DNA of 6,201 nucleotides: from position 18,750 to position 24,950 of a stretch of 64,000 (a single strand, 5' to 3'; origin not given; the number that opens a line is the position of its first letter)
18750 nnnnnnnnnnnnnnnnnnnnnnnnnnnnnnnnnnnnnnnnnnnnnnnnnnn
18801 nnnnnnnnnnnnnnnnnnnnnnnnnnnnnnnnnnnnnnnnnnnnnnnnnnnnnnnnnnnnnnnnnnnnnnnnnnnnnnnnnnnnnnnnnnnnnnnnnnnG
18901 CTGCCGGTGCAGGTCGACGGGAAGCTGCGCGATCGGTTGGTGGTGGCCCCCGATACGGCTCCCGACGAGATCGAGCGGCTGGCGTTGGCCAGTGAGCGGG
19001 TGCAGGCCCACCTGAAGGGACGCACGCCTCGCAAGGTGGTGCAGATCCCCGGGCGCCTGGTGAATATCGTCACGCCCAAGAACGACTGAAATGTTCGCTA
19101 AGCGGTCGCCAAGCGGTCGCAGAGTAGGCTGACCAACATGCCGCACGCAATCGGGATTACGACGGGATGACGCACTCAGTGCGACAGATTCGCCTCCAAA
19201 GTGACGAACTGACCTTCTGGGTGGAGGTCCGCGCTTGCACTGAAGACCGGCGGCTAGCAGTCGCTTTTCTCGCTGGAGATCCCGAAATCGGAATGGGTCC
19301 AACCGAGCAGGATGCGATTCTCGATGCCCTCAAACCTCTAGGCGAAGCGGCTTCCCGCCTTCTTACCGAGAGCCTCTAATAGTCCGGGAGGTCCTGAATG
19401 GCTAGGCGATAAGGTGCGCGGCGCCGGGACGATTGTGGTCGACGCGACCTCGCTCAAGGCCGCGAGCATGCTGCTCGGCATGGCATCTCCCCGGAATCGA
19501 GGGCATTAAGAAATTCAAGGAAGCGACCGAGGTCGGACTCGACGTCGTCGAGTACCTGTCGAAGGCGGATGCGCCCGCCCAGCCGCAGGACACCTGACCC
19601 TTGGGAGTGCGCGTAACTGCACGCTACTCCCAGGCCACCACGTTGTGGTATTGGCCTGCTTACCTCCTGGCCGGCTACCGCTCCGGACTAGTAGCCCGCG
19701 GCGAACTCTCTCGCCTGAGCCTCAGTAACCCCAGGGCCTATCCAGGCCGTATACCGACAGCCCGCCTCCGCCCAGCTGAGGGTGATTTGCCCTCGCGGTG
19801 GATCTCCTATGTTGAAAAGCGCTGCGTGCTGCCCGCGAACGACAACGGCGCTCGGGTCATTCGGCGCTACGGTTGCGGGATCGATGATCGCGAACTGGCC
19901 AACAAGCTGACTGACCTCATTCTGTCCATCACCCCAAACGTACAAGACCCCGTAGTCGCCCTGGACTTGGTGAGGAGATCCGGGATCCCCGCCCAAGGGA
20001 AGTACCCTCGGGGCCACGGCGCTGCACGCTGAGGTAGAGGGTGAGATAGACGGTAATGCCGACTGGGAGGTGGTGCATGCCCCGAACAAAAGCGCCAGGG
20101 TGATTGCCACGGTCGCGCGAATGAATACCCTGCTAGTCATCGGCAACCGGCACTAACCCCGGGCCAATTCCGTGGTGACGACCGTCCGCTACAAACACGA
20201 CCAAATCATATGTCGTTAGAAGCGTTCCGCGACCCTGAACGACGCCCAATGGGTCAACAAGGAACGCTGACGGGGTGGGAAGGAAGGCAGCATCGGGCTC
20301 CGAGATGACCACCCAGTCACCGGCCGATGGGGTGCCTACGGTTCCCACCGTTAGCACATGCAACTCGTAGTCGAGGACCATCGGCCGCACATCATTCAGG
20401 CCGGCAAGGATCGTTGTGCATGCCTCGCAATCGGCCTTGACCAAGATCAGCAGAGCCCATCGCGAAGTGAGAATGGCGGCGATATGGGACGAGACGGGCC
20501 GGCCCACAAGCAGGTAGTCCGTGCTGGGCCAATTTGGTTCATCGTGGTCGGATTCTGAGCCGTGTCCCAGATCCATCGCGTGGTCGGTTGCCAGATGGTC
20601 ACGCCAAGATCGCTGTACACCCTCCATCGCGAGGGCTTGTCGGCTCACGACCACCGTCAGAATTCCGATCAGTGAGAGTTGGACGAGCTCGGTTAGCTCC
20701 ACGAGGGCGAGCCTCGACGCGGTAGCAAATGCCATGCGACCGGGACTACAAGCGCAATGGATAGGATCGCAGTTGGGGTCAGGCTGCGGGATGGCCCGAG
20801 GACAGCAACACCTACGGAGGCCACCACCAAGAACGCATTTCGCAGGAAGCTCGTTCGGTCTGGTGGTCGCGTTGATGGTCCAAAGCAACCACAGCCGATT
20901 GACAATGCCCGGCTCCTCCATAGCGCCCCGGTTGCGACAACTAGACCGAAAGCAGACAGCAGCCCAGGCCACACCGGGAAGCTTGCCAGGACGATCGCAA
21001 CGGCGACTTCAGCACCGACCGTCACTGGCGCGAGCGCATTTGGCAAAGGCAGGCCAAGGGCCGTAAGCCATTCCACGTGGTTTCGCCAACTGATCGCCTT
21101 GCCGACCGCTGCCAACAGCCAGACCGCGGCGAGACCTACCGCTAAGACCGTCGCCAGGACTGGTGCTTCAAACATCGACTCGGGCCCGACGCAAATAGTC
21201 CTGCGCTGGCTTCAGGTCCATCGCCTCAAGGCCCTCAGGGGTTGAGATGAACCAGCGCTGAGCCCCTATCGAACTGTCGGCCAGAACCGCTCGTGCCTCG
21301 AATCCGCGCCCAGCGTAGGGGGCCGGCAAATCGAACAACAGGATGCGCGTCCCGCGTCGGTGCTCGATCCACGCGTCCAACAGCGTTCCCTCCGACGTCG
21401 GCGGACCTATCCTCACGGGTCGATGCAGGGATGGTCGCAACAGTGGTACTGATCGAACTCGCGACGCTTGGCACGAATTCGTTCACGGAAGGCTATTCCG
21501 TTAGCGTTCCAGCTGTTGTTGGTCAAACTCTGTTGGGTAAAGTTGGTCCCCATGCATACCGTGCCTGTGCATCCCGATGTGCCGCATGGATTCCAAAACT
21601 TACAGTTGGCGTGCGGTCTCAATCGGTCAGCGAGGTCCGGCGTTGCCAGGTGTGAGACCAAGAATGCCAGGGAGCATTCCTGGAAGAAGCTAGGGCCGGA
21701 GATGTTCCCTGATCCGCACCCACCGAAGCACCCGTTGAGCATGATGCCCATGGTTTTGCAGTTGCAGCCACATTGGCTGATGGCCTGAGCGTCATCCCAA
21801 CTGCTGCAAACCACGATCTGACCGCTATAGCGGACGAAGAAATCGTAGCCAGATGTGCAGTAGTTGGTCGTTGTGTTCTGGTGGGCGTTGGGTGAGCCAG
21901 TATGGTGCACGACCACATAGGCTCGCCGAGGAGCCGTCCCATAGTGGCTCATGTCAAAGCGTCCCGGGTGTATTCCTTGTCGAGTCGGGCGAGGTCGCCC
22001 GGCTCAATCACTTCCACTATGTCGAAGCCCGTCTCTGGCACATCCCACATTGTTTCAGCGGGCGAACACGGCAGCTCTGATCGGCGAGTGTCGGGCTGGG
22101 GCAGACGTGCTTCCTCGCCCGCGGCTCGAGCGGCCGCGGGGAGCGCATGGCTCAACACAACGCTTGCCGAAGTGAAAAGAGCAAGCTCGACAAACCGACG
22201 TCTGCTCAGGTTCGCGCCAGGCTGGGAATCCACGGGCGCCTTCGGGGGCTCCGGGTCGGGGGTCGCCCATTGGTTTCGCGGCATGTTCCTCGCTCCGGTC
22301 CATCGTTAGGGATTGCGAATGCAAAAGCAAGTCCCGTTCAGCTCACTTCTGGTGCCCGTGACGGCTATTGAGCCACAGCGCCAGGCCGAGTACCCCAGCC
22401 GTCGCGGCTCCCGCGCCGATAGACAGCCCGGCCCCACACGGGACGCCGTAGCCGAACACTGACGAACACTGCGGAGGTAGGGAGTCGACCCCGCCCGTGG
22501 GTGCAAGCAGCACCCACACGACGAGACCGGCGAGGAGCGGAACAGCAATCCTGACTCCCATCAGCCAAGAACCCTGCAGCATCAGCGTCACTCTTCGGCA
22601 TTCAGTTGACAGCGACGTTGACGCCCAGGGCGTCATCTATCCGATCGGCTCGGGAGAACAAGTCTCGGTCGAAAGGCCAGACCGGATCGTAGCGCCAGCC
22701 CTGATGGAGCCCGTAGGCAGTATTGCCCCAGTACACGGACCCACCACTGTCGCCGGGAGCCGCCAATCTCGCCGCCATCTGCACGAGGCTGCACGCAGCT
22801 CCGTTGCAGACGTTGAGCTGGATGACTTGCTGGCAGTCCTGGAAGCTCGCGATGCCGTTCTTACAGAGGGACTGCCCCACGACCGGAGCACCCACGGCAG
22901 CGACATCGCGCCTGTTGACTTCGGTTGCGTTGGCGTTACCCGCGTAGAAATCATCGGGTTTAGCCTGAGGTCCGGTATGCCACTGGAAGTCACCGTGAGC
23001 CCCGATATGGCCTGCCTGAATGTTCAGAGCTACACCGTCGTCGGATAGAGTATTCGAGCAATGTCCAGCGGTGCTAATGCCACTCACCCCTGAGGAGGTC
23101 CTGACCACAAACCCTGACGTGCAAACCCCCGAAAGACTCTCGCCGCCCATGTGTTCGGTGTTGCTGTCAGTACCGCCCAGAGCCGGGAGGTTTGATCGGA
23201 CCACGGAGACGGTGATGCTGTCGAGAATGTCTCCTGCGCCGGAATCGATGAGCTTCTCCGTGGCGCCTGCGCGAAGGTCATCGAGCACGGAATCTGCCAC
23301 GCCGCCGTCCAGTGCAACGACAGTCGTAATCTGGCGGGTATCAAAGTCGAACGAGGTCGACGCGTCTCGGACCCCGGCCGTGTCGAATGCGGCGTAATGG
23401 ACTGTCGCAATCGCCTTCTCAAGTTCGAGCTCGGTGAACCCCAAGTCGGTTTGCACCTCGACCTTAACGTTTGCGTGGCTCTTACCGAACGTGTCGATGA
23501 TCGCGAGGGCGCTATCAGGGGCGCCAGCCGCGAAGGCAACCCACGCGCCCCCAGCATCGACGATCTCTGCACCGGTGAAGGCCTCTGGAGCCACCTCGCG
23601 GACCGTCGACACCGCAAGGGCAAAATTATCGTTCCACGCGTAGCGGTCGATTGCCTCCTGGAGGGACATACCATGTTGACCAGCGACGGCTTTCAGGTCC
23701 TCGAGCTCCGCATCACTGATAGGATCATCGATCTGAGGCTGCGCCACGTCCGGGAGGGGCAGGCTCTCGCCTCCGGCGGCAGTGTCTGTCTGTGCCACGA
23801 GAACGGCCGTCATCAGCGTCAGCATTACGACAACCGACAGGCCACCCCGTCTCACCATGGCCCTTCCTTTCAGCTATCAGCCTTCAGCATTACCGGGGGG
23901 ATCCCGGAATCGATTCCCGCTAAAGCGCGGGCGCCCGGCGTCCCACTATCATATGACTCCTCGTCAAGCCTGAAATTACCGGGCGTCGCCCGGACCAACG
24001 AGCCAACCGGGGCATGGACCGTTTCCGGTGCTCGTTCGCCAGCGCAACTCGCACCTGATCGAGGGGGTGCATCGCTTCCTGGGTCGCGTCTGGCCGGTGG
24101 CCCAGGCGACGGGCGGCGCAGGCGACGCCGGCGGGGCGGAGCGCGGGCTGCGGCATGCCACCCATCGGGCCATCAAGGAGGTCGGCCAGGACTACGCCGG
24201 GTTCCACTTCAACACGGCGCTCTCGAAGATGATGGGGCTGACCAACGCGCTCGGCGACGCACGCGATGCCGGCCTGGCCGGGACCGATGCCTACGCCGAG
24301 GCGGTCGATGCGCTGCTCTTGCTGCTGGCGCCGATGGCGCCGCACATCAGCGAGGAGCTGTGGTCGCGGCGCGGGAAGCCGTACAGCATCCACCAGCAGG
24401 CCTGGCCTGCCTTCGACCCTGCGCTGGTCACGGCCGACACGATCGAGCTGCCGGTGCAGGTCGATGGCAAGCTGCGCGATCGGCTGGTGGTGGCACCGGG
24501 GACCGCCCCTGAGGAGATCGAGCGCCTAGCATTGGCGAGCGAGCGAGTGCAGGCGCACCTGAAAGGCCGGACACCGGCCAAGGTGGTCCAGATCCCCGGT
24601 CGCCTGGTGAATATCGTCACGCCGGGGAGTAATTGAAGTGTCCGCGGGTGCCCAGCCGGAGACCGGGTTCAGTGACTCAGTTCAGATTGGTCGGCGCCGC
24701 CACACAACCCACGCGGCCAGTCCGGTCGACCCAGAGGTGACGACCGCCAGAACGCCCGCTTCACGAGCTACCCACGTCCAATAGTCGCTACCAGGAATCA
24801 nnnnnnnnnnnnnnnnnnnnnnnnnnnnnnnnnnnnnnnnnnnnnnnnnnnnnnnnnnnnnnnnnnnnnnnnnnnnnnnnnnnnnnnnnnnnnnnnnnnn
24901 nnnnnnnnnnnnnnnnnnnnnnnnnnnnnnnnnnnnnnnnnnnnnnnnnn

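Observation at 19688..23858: Island cargo is one minus-strand operon: secreted bacteriolytic enzymes plus a MauE/MauD-like oxidative-folding pair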

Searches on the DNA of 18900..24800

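Call 93: search_rna_families(source=window, start=18900, end=24800, threshold=evalue, max_evalue=1)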
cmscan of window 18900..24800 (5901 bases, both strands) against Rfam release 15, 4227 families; matches with E-value up to 1: 0.
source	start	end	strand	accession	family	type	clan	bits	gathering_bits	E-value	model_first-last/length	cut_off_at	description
